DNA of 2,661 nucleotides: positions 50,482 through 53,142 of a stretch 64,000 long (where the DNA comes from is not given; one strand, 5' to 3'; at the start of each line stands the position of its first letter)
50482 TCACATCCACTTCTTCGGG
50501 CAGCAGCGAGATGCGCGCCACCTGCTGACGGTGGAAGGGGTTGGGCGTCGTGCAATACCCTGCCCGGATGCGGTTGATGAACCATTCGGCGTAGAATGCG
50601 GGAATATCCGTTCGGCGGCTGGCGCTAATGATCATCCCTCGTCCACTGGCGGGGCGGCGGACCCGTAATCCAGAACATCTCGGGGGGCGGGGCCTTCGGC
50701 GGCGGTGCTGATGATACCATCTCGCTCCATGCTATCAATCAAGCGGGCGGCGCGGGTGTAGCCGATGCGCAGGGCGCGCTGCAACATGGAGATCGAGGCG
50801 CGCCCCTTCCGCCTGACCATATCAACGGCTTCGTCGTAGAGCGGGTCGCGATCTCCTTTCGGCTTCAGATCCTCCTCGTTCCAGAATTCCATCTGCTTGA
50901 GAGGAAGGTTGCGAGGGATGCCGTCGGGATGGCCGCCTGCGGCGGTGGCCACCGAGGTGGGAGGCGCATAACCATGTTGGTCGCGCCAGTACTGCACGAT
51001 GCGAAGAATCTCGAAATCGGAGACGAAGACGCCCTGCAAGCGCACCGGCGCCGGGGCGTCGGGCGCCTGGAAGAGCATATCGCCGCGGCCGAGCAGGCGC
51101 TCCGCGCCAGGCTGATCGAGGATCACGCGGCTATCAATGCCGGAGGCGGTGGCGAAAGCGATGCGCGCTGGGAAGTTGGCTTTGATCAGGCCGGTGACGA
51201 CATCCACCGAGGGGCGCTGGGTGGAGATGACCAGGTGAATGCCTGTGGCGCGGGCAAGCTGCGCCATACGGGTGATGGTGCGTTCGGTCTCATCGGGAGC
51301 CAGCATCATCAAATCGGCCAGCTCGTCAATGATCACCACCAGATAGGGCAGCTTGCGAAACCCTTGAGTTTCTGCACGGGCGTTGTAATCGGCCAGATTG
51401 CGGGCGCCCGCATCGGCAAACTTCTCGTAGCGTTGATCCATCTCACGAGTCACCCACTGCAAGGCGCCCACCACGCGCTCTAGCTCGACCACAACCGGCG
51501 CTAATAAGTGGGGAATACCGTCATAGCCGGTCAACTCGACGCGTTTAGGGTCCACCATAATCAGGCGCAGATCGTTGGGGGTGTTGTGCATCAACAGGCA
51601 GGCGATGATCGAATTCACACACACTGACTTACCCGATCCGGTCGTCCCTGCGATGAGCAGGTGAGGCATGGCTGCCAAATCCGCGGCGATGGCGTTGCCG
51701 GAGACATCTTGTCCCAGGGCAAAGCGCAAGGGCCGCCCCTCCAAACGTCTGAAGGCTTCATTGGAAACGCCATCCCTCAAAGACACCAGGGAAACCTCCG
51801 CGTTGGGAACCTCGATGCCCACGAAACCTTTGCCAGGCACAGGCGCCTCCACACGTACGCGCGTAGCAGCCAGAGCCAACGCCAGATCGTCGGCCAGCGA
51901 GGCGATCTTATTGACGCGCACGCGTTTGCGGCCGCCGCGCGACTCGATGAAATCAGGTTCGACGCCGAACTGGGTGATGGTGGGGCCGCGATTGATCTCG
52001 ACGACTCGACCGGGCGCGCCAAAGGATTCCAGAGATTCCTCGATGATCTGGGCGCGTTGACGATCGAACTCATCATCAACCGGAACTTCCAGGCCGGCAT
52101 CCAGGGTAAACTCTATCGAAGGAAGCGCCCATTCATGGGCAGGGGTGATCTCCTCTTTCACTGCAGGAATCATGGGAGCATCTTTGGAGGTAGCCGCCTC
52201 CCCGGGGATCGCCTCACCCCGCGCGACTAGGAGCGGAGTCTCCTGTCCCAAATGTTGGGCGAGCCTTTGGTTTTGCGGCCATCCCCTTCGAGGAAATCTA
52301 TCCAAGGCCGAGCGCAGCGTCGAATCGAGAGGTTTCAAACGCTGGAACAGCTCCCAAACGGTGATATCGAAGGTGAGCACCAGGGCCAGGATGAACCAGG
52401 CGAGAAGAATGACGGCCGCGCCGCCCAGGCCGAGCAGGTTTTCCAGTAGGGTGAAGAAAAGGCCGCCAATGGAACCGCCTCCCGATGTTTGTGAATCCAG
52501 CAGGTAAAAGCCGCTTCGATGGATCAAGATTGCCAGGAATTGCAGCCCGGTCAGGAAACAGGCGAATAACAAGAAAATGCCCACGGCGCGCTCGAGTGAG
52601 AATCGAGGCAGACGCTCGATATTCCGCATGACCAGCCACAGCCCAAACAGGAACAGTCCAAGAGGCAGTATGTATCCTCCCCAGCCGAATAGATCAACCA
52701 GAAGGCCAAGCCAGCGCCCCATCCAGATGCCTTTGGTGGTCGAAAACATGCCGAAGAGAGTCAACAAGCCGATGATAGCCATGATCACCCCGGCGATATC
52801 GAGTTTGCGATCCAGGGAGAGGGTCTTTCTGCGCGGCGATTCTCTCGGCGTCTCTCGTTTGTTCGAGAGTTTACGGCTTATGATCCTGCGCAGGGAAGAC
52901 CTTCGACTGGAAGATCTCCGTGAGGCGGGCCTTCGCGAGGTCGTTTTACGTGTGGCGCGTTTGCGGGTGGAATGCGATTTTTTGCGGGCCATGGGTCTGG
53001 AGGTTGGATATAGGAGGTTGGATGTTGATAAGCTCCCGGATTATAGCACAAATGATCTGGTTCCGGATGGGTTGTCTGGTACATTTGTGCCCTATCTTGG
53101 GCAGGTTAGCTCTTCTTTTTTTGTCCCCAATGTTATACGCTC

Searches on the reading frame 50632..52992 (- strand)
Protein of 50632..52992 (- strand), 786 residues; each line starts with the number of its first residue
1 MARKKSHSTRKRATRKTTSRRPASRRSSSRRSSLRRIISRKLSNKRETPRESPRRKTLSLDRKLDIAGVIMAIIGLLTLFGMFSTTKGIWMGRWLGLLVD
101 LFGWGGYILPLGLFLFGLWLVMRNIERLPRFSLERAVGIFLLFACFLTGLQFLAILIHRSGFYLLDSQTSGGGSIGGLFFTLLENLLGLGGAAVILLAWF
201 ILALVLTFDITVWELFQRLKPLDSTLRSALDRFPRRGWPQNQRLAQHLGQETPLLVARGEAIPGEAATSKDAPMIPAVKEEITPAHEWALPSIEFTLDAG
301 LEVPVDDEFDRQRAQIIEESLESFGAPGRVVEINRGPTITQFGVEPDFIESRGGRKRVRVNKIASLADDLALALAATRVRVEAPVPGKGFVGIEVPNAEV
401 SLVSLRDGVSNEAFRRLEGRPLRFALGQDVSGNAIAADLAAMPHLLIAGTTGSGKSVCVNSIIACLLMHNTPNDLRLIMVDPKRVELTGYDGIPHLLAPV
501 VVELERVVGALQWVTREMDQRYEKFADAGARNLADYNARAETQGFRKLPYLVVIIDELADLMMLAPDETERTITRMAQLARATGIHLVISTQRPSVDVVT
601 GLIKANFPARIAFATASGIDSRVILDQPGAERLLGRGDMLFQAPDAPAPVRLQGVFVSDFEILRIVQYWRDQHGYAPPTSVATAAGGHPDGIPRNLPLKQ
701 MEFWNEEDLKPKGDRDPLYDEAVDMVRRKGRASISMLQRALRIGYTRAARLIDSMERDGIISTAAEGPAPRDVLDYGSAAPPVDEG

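Call 3: search_protein_families(library=pfam, proteins=[window:50632-52992:-], max_evalue=0.01)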
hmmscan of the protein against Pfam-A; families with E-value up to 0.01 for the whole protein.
window:50632-52992:- (786 aa): 8 families
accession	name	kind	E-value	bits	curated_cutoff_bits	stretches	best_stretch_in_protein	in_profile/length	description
PF01580.24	FtsK_SpoIIIE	-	3.8e-58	197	24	1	417-596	13-221/221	FtsK/SpoIIIE family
PF09397.16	FtsK_gamma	-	9.5e-24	83.3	30.6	1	714-774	2-61/63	Ftsk gamma domain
PF17854.6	FtsK_alpha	-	1.1e-23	83.8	22.9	1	307-397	19-101/101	FtsK alpha domain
PF13491.11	FtsK_4TM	-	2.8e-07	30.8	23.1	1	96-219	56-170/171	4TM region of DNA translocase FtsK/SpoIIIE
PF01935.23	DUF87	-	0.00017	22.2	23.2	1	443-483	24-61/220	Helicase HerA, central domain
PF12846.13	AAA_10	-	0.00061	19.4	27.5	1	441-484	20-59/362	AAA-like domain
PF20703.3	nSTAND1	-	0.00094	19.3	27.1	1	433-591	24-159/379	Novel STAND NTPase 1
PF07382.16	HC2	-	0.0039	17.8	40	0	4-57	5-58/194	Histone H1-like nucleoprotein HC2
